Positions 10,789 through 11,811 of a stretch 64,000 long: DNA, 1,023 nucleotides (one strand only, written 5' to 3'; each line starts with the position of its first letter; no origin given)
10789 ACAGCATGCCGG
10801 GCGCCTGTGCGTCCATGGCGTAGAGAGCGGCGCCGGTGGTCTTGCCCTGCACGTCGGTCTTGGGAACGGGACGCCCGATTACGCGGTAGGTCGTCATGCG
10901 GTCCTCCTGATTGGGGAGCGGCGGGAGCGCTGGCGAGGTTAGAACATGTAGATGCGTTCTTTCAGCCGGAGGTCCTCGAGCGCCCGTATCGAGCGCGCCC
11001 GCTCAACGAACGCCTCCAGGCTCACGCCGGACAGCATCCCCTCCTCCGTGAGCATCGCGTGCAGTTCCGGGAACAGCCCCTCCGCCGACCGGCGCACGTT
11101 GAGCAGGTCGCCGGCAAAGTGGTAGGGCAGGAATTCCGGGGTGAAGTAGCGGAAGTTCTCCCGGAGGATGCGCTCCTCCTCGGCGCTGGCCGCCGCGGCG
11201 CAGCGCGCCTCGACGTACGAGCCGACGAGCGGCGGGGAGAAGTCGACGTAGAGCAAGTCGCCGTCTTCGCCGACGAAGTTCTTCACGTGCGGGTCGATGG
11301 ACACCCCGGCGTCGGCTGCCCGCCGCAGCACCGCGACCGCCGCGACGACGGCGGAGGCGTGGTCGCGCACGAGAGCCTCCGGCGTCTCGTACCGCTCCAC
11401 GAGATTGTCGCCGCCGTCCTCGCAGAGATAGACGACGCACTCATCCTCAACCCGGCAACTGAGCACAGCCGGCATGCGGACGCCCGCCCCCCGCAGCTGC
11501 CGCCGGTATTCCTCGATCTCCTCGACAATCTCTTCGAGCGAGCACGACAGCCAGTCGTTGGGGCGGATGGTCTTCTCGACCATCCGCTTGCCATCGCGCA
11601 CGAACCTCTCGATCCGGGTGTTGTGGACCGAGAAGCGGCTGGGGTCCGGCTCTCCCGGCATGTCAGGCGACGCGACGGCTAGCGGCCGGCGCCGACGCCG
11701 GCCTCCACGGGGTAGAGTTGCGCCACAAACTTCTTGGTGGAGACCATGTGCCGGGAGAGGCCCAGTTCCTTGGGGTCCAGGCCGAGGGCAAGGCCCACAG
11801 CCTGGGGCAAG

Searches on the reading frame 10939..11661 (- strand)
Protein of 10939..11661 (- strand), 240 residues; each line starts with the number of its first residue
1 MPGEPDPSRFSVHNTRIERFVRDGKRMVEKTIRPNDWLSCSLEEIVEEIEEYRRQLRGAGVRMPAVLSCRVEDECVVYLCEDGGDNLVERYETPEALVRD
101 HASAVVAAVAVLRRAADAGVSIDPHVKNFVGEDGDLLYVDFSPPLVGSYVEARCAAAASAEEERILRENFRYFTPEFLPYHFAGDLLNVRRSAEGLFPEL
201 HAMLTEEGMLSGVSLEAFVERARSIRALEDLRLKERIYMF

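Call 3: search_protein_families(library=pfam, proteins=[window:10939-11661:-], max_evalue=0.01)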
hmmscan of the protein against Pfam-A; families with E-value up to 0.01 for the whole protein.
window:10939-11661:- (240 aa): 1 family
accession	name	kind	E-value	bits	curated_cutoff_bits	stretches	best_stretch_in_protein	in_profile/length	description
PF19709.4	DUF6206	-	5.9e-05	22.9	30.4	1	42-147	51-165/271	Family of unknown function (DUF6206)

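Call 13: search_protein_families(library=ncbifam, proteins=[window:10939-11661:-], max_evalue=0.001)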
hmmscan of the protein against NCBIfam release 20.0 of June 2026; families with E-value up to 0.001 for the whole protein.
window:10939-11661:- (240 aa): 0 families

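Call 21: find_homologous_proteins(query=window:10939-11661:-, max_evalue=0.001)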
Query window:10939-11661:- (240 aa): 64 proteins with E <= 0.001 among 5100 candidates.
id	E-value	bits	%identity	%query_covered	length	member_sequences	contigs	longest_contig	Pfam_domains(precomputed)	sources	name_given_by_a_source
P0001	4.3e-153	525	99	100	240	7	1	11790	-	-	-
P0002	4.5e-112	391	74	100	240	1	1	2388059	-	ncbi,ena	-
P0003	3.7e-108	378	71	100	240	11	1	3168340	-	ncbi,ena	-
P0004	8.7e-104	364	70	100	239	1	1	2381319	-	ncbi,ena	-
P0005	1.7e-91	324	64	100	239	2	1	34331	-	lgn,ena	-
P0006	5.2e-88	312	62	98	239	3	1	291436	-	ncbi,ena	-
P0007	1.5e-86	307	60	100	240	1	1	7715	-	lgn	-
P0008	6.6e-86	305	61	98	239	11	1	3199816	-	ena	-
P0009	5.5e-85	302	60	96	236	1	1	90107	-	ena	-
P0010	7.8e-85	302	59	98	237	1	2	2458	-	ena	-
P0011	2.6e-84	300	61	97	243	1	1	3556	-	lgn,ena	-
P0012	5.2e-84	299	58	100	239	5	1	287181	-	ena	-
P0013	1.8e-83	297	58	100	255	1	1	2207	-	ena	-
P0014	4.3e-83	296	59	97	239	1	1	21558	-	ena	-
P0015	4.7e-83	296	59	96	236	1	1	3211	-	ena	-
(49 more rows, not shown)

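Call 23: find_related_loci(query=A1, collection=genome_contigs, flank=10000)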
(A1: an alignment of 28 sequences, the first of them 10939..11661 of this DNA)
Query A1 (240 aa) in genome_contigs; peptide patterns used: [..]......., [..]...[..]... (x = any residue, [..] = any of these).
77 stretches matched a pattern; 34 encode a relative of the query (tblastn E <= 1e-3); 34 distinct loci.
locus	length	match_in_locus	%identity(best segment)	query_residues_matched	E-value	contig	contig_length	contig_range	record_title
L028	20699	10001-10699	76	8-240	1e-114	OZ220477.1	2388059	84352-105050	MAG: Dehalococcoidia bacterium isolate 4182ea2c-2fba-40db-a838-49949f89881d genome assembly, chromosome: 1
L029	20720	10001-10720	71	1-240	5e-113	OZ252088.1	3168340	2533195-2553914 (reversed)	MAG: Dehalococcoidia bacterium isolate 7426c3d5-a751-4d37-bde8-e0e91f06c8c3 genome assembly, chromosome: 1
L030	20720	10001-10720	70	1-240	6e-110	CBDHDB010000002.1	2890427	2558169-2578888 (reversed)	MAG: Dehalococcoidia bacterium isolate 822cf7f2-f088-4de1-b96c-ebc5a35fe4d4 genome assembly, contig: contig_2, whole gen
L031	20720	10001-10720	70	1-240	1e-109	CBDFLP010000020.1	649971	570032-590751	MAG: Dehalococcoidia bacterium isolate ee859bf0-1df2-4ba2-b2a7-e86b8a15c556 genome assembly, contig: contig_20, whole ge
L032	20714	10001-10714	70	1-239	5e-109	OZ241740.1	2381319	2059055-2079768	MAG: Dehalococcoidia bacterium isolate 2a701ac0-cd12-4bd3-a765-5d076d8969a5 genome assembly, chromosome: 1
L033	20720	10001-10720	70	1-240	1e-108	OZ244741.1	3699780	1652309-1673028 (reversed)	MAG: Dehalococcoidia bacterium isolate 3ca8c83b-605f-4fcd-bc6c-fe95b3c2bdbe genome assembly, chromosome: 1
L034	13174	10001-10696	62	8-240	8e-93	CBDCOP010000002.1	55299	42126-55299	MAG: Dehalococcoidia bacterium isolate 0cbdef8c-498a-4e31-a88f-bb18f8401b77 genome assembly, contig: contig_2, whole gen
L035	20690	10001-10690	60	10-240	1e-90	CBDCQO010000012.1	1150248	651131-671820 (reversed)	MAG: Dehalococcoidia bacterium isolate 69a24162-ed58-4481-bed2-2caa30729e5d genome assembly, contig: contig_12, whole ge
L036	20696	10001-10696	60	8-240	3e-90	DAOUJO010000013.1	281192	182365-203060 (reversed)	MAG TPA_asm: Dehalococcoidia bacterium isolate S34_268 k113_738231, whole genome shotgun sequence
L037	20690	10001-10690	61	10-240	7e-90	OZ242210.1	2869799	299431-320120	MAG: Dehalococcoidia bacterium isolate 2dcd4ef8-4200-4d3b-942c-b6f2e12e8c0d genome assembly, chromosome: 1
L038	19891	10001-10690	60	10-240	1e-89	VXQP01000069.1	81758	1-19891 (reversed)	MAG: Chloroflexi bacterium isolate SB0664_bin_11 NODE_294_length_81758_cov_21.346340, whole genome shotgun sequence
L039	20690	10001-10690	60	10-240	1e-89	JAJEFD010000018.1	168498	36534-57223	MAG: Dehalococcoidia bacterium isolate p16x34bins.71 k141_227708, whole genome shotgun sequence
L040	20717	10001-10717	58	1-240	2e-89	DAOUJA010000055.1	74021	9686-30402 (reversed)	MAG TPA_asm: Dehalococcoidia bacterium isolate S32_235 k113_915526, whole genome shotgun sequence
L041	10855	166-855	59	10-240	3e-89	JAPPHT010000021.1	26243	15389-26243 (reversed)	MAG: Chloroflexota bacterium isolate RHO1_bin_8 NODE_3187_length_26243_cov_20.401214, whole genome shotgun sequence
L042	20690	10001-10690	60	10-240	8e-89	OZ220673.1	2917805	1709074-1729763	MAG: Dehalococcoidia bacterium isolate 74ad39ee-730f-4e91-a86b-9a5c45ef094d genome assembly, chromosome: 1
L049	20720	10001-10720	61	1-240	3e-87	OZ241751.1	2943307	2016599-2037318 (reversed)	MAG: Dehalococcoidia bacterium isolate 2d2bd2f0-bb19-455d-b0e6-924b4cd30b0b genome assembly, chromosome: 1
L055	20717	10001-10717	58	1-240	6e-81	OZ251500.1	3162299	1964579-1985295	MAG: Dehalococcoidia bacterium isolate 04e6ab6d-c5ba-4423-8fa6-d9e5227a47fe genome assembly, chromosome: 1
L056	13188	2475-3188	52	6-240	2e-76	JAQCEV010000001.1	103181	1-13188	MAG: Chloroflexota bacterium isolate casp40-mb.130 NODE_347_length_103181_cov_0.091354, whole genome shotgun sequence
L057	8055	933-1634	50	6-239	2e-75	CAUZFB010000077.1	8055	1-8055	MAG: Dehalococcoidia bacterium isolate CB21_323.43 genome assembly, contig: Ga0302123_10005663, whole genome shotgun seq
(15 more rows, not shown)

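Call 52: predict_structure(alignment_id=A1)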
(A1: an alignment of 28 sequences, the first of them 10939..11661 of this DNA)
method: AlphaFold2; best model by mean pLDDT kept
length: 240 residues; sequences in the alignment: 28
mean_pLDDT: 91.3   pTM: 0.88
mean pLDDT of the five models: 91.3, 90.4, 89.9, 89.9, 88.8
residues with pLDDT >= 90: 201; 70-90: 26; 50-70: 2; < 50: 11
segments of 3 or more residues with pLDDT < 50: 1-11
pLDDT, mean of each block of 10 residues (from residue 1): 36 78 94 85 94 97 95 93 93 94 96 98 96 89 91 94 97 98 96 97 97 98 97 91
secondary structure, 60 per line:
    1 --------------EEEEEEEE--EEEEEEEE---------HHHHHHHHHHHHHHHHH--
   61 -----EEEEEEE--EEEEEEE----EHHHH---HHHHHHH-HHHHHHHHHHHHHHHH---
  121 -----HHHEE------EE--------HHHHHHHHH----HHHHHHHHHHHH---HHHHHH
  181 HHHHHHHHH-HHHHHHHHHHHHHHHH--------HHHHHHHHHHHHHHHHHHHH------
elements in order: E15-22 E25-32 H42-58 E66-72 E75-81 H87-90 H94-100 H102-117 H147-155 H160-171 H175-189 H191-206 H215-234

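Call 54: fold_search(model_id=the predicted structure, library=pdb)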
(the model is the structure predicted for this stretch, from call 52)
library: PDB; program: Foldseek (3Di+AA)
matches with E <= 10: 1993; with E <= 0.001: 378
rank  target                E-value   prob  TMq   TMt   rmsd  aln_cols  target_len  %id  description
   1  7wj6_A                2.2e-05  1.00  0.43  0.43   8.2       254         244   17  Crystal Structure of the Kinase Domain of a Class III Lanthipeptide Synthetase CurKC (released 2022-11-09)
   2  7nzy_C                2.2e-05  1.00  0.39  0.34  11.9       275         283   11  Crystal structure of human Casein Kinase I delta in complex with CGS-15943 (released 2022-10-05)
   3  7wj7_B                2.4e-05  1.00  0.47  0.46   7.5       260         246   18  Crystal Structure of the Kinase Domain with Adenosine of a Class III Lanthipeptide Synthetase CurKC (released 2022-11-09)
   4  7wj7_A                2.4e-05  1.00  0.44  0.44   8.7       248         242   18  Crystal Structure of the Kinase Domain with Adenosine of a Class III Lanthipeptide Synthetase CurKC (released 2022-11-09)
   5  7cil                  2.6e-05  1.00  0.39  0.36  11.9       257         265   14  Crystal structure of TTK kinase domain in complex with compound 7 (released 2021-05-12)
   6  5hze                  2.6e-05  1.00  0.38  0.32  11.4       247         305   17  Mek1 adopts DFG-out conformation when bound to an analog of E6201. (released 2017-05-03)
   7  5eh0                  2.9e-05  1.00  0.40  0.38  12.3       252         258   15  Rapid Discovery of Pyrido[3,4-d]pyrimidine Inhibitors of Monopolar Spindle kinase 1 (MPS1) Using a Structure-Based Hydri (released 2016-04-20)
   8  4cv8                  2.9e-05  1.00  0.37  0.35  12.2       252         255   14  MPS1 kinase with 3-aminopyridin-2-one inhibitors (released 2015-04-08)
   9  3bhh_B                2.9e-05  1.00  0.36  0.31  11.2       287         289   14  Crystal structure of human calcium/calmodulin-dependent protein kinase IIB isoform 1 (CAMK2B) (released 2007-12-11)
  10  1nd4_A                3.1e-05  1.00  0.50  0.47   5.4       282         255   14  Crystal structure of aminoglycoside-3'-phosphotransferase-IIa (released 2003-09-16)
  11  7cja                  3.3e-05  1.00  0.41  0.38  11.8       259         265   15  Crystal structure of TTK kinase domain in complex with compound 28 (released 2021-05-12)
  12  5ap6                  3.3e-05  1.00  0.38  0.35  12.6       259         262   15  Naturally Occurring Mutations in the MPS1 Gene Predispose Cells to Kinase Inhibitor Drug Resistance. (released 2015-09-23)
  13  6h3k                  3.8e-05  1.00  0.41  0.39  11.9       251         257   14  Introduction of a methyl group curbs metabolism of pyrido[3,4-d]pyrimidine MPS1 inhibitors and enables the discovery of  (released 2018-09-19)
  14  5ap5                  4.1e-05  1.00  0.40  0.38  11.5       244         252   13  Naturally Occurring Mutations in the MPS1 Gene Predispose Cells to Kinase Inhibitor Drug Resistance. (released 2015-09-23)
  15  6tnc                  4.3e-05  1.00  0.36  0.34  12.3       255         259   14  X-RAY STRUCTURE OF MPS1 IN COMPLEX WITH COMPOUND 46 (released 2020-05-13)
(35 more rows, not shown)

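Call 61: search_protein_families(library=pfam, proteins=[L049:6890-9301:+, L049:4439-5845:+, L049:11624-12886:-, L055:8737-9957:+, L055:7499-8302:-, L055:12095-12778:-, L056:3192-3716:+, L056:3655-4197:+, L056:1429-2277:-, L057:1717-2664:+], max_evalue=0.0001)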
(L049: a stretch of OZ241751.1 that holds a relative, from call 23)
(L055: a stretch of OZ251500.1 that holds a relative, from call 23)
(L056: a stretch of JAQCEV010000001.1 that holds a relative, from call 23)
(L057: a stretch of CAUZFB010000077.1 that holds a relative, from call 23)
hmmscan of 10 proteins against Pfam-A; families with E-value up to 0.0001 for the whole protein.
L049:6890-9301:+ (804 aa): 2 families
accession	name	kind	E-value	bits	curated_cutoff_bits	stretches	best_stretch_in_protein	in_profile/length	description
PF01717.24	Meth_synt_2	-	1.7e-154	514.4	21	1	477-798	2-323/324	Cobalamin-independent synthase, Catalytic domain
PF08267.18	Meth_synt_1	-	9.8e-122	406.8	27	1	45-357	2-309/313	Cobalamin-independent synthase, N-terminal domain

L049:4439-5845:+ (469 aa): 2 families
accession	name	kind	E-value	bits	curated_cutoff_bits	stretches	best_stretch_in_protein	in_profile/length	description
PF03471.22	CorC_HlyC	-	1.3e-17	64.1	27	1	380-455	2-79/81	Transporter associated domain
PF00571.33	CBS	-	1.7e-17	63.9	24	2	314-364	5-56/57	CBS domain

L049:11624-12886:- (421 aa): 1 family
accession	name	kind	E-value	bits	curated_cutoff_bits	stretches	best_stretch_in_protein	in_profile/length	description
PF10117.15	McrBC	-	1.3e-53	182.5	23.9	1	53-360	6-318/318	McrBC 5-methylcytosine restriction system component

L055:8737-9957:+ (407 aa): 2 families
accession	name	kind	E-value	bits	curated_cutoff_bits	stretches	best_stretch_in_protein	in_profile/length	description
PF04055.27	Radical_SAM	-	1.5e-22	80.9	29.5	1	14-185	1-165/166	Radical SAM superfamily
PF06969.22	HemN_C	-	5.7e-19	68.4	24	1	331-396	2-67/67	HemN C-terminal domain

L055:7499-8302:- (268 aa): 3 families
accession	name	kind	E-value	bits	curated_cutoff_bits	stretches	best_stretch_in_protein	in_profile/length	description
PF13561.12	adh_short_C2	-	1.8e-61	208.2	27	1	33-266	6-236/236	Enoyl-(Acyl carrier protein) reductase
PF00106.31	adh_short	-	6.4e-51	173.1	26.6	1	24-218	1-193/195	short chain dehydrogenase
PF08659.16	KR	-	1.5e-08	35.2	22.6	1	26-204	3-175/180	KR domain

L055:12095-12778:- (228 aa): 1 family
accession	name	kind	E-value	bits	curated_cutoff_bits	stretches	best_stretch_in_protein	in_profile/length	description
PF04982.19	TM_HPP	-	8.2e-17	61.7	27.2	1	78-221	15-147/157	HPP, transmembrane region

L056:3192-3716:+ (175 aa): 3 families
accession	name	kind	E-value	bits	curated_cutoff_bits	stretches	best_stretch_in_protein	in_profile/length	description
PF02737.24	3HCDH_N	-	4.7e-37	128.1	22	1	29-162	2-134/180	3-hydroxyacyl-CoA dehydrogenase, NAD binding domain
PF03446.21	NAD_binding_2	-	1.1e-05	26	21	1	28-144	1-95/161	NAD binding domain of 6-phosphogluconate dehydrogenase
PF03721.20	UDPG_MGDP_dh_N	-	2.6e-05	24.3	27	1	28-110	2-80/187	UDP-glucose/GDP-mannose dehydrogenase family, NAD binding domain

L056:3655-4197:+ (181 aa): 2 families
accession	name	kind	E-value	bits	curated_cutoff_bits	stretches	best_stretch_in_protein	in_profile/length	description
PF00725.27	3HCDH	-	1.6e-09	38.6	22.1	1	57-111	1-52/97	3-hydroxyacyl-CoA dehydrogenase, C-terminal domain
PF02737.24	3HCDH_N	-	3.5e-09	37.3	22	1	8-53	134-178/180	3-hydroxyacyl-CoA dehydrogenase, NAD binding domain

L056:1429-2277:- (283 aa): 1 family
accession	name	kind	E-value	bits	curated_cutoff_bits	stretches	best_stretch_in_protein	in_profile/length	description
PF14329.11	DUF4386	-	2.5e-43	148.8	27.6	1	59-269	1-210/210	Domain of unknown function (DUF4386)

L057:1717-2664:+ (316 aa): 2 families
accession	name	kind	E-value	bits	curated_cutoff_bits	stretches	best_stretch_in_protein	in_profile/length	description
PF02737.24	3HCDH_N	-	5.9e-53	179.9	22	1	16-195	1-178/180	3-hydroxyacyl-CoA dehydrogenase, NAD binding domain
PF00725.27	3HCDH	-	8.5e-10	39.5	22.1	1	199-253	1-52/97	3-hydroxyacyl-CoA dehydrogenase, C-terminal domain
